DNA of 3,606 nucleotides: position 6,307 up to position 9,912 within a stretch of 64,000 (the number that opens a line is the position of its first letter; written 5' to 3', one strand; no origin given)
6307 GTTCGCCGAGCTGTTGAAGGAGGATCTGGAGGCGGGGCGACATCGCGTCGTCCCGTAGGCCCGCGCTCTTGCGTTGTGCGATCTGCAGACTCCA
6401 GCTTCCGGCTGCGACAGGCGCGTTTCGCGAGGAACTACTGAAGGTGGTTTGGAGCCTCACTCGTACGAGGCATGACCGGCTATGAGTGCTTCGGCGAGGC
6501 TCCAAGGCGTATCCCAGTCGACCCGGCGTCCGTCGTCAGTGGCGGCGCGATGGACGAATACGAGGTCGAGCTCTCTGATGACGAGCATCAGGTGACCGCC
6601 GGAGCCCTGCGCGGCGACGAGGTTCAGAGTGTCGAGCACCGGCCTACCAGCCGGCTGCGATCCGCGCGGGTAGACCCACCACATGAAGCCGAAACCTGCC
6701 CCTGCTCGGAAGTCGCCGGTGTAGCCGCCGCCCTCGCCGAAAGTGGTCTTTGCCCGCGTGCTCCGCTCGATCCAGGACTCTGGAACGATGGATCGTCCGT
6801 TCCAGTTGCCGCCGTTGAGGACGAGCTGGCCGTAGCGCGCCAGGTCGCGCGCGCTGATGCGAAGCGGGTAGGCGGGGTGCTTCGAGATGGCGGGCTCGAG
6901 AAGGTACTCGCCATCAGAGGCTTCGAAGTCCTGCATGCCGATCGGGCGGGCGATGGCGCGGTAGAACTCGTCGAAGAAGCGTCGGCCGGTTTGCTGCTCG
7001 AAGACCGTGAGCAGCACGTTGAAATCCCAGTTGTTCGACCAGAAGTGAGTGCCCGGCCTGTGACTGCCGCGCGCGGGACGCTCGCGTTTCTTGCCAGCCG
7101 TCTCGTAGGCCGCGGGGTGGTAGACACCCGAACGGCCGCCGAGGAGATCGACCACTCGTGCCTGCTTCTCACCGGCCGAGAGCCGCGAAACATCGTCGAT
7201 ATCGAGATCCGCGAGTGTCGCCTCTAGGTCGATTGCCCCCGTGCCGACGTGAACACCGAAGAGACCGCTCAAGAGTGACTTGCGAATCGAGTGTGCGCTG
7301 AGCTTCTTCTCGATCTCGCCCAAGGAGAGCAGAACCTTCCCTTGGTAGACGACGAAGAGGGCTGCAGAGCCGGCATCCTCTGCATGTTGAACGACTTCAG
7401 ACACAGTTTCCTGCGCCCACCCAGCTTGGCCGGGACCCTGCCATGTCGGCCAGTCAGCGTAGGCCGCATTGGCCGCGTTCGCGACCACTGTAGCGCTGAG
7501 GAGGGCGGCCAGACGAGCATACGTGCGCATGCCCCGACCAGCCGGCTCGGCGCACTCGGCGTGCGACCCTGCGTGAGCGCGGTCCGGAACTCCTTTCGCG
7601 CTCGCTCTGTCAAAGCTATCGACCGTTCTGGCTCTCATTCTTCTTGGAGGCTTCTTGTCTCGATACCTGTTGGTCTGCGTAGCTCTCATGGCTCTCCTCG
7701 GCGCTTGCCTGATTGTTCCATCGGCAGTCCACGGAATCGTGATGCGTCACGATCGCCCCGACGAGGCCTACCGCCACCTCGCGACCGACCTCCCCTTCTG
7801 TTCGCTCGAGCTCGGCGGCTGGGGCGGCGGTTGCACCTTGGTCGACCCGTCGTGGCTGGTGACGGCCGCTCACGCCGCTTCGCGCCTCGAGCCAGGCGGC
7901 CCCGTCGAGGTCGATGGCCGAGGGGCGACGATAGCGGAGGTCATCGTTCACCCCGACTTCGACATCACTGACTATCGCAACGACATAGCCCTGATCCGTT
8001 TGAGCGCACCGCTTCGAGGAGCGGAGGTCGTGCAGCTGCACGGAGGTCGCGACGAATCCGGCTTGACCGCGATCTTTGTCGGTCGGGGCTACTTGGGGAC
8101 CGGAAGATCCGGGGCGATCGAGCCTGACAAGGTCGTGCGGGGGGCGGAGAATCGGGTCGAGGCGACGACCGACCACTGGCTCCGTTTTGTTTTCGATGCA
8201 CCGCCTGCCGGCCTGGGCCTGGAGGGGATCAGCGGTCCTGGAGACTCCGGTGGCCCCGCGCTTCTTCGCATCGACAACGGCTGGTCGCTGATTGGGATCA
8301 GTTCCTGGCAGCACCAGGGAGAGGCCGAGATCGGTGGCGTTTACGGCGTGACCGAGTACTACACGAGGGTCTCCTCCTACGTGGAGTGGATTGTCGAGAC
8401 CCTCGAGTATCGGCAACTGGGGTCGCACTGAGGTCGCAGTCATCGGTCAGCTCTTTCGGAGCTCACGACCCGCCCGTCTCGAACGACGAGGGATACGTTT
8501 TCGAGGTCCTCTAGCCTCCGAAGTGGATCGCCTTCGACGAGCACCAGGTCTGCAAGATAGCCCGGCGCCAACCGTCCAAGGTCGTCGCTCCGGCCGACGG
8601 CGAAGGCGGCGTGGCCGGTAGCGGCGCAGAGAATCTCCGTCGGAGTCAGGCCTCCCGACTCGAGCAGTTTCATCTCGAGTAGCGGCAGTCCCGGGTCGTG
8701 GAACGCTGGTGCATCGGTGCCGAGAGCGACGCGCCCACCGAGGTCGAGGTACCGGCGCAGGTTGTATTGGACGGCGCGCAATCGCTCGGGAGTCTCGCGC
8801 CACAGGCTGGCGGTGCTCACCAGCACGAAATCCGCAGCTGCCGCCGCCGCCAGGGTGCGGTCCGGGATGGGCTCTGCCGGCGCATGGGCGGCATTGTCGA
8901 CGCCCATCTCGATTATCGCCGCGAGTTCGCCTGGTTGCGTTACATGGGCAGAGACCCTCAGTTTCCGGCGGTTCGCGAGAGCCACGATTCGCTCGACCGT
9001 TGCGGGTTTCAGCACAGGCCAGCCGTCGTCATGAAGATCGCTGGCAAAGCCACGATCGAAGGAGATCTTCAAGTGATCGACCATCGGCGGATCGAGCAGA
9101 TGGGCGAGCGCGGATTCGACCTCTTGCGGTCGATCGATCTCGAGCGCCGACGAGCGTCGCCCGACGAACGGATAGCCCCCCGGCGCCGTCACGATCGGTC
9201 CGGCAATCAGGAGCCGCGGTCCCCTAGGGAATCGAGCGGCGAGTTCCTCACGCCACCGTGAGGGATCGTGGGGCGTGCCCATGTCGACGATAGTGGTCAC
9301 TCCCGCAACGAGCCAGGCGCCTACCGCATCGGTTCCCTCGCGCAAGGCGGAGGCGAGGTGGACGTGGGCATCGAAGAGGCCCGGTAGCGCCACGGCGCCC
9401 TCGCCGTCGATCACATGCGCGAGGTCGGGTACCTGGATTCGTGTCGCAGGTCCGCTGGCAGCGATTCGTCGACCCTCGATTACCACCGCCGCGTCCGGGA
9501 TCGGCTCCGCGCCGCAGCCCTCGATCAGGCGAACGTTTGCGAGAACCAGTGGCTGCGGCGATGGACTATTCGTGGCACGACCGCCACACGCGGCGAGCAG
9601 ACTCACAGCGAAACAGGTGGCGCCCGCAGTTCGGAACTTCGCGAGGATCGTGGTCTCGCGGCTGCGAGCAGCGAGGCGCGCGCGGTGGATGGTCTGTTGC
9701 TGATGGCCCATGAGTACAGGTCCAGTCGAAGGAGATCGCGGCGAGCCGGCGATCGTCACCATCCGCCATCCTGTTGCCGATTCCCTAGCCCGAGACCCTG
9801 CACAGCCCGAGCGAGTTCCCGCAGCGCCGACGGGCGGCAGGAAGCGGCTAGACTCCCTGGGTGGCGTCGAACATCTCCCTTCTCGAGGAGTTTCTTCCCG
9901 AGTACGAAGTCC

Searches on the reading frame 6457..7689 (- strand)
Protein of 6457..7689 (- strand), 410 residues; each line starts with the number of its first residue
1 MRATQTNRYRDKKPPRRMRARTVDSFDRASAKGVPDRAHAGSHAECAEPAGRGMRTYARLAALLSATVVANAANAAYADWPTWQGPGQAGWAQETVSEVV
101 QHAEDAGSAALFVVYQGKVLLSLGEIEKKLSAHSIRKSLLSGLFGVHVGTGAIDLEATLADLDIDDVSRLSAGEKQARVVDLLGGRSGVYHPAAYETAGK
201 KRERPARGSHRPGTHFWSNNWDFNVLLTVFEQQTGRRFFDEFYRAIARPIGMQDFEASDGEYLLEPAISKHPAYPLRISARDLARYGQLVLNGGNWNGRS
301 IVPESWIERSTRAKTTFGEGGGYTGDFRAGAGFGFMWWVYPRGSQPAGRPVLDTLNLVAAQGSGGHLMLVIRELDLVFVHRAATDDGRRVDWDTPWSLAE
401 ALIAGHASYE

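Call 65: search_protein_families(library=pfam, proteins=[window:6457-7689:-], max_evalue=0.0001)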
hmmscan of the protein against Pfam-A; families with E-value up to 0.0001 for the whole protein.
window:6457-7689:- (410 aa): 1 family
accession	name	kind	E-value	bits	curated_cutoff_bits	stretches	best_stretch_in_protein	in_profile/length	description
PF00144.29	Beta-lactamase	-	3.4e-14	53.2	27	1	132-379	52-305/329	Beta-lactamase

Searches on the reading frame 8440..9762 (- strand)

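Call 65: search_protein_families(library=pfam, proteins=[window:8440-9762:-], max_evalue=0.0001)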
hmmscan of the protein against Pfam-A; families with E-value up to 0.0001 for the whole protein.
window:8440-9762:- (440 aa): 2 families
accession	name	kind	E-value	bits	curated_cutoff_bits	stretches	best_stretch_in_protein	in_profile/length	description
PF01979.26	Amidohydro_1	-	5.3e-29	102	25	1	125-433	2-345/345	Amidohydrolase family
PF07969.17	Amidohydro_3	-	3e-20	73.6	29.7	1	218-433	220-471/472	Amidohydrolase family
